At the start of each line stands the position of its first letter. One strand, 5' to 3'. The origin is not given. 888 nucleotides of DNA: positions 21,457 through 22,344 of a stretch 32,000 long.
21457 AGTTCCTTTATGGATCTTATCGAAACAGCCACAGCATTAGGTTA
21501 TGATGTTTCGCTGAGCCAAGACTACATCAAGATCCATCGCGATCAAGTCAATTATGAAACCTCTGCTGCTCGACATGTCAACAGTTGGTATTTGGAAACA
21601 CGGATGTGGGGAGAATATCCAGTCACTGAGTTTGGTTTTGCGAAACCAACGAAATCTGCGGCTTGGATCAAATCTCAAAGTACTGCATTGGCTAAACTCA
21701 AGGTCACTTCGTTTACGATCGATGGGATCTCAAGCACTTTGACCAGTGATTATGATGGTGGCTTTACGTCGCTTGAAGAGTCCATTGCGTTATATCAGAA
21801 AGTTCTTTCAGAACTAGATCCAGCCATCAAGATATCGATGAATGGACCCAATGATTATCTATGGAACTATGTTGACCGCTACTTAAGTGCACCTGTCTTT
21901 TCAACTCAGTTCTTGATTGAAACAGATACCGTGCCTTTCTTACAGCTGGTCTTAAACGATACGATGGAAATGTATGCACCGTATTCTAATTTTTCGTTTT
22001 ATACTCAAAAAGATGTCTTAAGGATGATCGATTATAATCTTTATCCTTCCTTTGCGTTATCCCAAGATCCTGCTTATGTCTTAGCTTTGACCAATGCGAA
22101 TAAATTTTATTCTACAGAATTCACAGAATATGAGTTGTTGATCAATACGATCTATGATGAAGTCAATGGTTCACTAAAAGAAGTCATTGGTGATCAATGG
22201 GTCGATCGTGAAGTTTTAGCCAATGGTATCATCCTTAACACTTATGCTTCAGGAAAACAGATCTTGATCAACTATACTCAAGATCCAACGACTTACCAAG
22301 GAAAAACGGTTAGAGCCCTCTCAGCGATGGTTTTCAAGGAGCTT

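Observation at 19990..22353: Membrane-anchored 787-aa protein with glycoside-hydrolase-like layout but no recognisable CAZy family motif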

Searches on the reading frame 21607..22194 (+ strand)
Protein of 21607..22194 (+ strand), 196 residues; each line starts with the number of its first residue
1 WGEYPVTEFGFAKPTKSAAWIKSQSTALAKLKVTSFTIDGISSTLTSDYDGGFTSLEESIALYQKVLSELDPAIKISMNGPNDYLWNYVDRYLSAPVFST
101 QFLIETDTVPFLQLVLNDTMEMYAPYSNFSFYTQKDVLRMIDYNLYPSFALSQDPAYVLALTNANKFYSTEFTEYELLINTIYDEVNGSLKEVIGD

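Call 58: search_solved_structures(query=A3, max_evalue=10, show_alignments=5)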
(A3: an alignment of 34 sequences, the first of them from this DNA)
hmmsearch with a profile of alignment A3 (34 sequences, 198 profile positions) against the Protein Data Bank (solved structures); distinct sequences matched with E-value up to 10: 3.
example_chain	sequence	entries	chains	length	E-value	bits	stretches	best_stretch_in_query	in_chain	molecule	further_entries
4rk9_A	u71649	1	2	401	0.49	13.3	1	140-180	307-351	Carbohydrate ABC transporter substrate-binding protein MsmE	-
3pxu_A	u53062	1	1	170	1.5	11.8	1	57-107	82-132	Phosphopantetheine adenylyltransferase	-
3k9w_A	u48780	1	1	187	1.7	11.5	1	57-107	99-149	Phosphopantetheine adenylyltransferase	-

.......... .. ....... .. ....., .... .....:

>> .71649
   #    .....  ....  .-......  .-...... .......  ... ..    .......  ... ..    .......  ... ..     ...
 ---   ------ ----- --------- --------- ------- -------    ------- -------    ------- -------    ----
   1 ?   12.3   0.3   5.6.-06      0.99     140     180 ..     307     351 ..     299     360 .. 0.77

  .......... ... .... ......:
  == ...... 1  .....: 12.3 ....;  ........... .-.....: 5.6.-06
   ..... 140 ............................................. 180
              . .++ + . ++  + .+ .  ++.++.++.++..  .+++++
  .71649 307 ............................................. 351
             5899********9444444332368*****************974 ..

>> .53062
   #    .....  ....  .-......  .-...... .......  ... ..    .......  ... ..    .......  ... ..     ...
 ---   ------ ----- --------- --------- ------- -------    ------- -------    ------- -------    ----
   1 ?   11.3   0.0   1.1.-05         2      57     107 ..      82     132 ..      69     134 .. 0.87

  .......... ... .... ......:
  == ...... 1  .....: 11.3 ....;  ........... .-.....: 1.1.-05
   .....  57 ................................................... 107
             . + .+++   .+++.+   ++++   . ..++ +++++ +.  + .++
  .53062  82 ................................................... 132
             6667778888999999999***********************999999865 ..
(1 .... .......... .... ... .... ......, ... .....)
